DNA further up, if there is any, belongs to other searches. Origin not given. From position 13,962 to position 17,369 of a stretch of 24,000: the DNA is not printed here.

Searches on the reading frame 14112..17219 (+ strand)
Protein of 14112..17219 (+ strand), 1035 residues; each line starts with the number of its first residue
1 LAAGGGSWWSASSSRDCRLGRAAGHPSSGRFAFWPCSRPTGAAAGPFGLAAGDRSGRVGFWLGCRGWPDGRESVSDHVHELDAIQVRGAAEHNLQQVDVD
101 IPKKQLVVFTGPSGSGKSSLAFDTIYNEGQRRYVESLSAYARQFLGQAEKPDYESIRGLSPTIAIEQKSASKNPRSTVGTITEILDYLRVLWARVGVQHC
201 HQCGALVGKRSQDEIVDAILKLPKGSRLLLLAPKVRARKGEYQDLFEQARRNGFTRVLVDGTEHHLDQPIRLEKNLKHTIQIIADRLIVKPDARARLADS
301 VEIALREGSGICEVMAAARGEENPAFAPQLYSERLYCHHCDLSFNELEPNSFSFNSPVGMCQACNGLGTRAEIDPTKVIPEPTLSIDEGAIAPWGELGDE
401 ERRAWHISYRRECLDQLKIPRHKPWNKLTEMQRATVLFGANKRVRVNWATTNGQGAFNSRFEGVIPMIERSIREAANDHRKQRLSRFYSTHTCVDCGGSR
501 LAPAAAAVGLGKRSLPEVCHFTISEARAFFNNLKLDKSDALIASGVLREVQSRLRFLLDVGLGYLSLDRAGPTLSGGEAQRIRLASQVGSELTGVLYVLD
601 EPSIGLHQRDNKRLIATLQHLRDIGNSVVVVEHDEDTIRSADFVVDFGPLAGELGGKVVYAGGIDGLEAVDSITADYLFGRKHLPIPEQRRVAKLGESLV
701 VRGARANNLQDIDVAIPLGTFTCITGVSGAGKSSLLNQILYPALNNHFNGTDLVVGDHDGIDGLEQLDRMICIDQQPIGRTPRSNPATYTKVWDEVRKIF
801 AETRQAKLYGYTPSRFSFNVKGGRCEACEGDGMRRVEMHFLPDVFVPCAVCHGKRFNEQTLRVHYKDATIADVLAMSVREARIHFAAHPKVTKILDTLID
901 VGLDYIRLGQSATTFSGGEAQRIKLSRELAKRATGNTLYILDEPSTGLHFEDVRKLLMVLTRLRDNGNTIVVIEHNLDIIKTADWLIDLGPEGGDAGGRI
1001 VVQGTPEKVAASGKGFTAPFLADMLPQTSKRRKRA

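Call 9: search_protein_families(library=pfam, proteins=[window:14112-17219:+], max_evalue=0.01)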
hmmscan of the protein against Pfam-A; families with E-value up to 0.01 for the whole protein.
window:14112-17219:+ (1035 aa): 19 families
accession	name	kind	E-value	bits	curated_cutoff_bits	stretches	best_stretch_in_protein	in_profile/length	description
PF17760.6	UvrA_inter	-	2.6e-34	117.8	23.3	1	211-315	2-106/109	UvrA interaction domain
PF17755.6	UvrA_DNA-bind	-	4.3e-24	85.4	23.2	1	374-485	1-109/110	UvrA DNA-binding domain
PF00005.33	ABC_tran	-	4e-20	73.2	25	3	876-945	74-136/137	ABC transporter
PF02463.25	SMC_N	-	4.3e-10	39.8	40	0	914-987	136-209/220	RecF/RecN/SMC N terminal domain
PF13555.12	AAA_29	-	2.2e-09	37.3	27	2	719-750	22-56/61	P-loop containing region of AAA domain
PF03193.22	RsgA_GTPase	-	4.6e-08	33.5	30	1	703-740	91-127/174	RsgA GTPase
PF20703.3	nSTAND1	-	9.5e-08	32.5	27.1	1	666-749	4-63/379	Novel STAND NTPase 1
PF13191.12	AAA_16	-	1.8e-06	29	32.6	0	102-144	22-63/167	AAA ATPase domain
PF13476.12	AAA_23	-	5.3e-06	27.6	27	0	721-741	21-41/201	AAA domain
PF13304.12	AAA_21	-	6.7e-06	26.8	27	0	930-972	253-295/304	AAA domain, putative AbiEii toxin, Type IV TA system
PF13401.12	AAA_22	-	0.00016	22.4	27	0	720-744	6-30/130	AAA domain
PF20720.3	nSTAND3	-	0.00023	21.3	27.2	0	103-126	16-39/155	Novel STAND NTPase 3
PF13481.12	AAA_25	-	0.00045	20.3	27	0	101-123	30-52/195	AAA domain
PF13671.12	AAA_33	-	0.00063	20.5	27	0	106-146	1-39/143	AAA domain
PF13175.12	AAA_15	-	0.00077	19.6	32.1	0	714-764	17-68/374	AAA ATPase domain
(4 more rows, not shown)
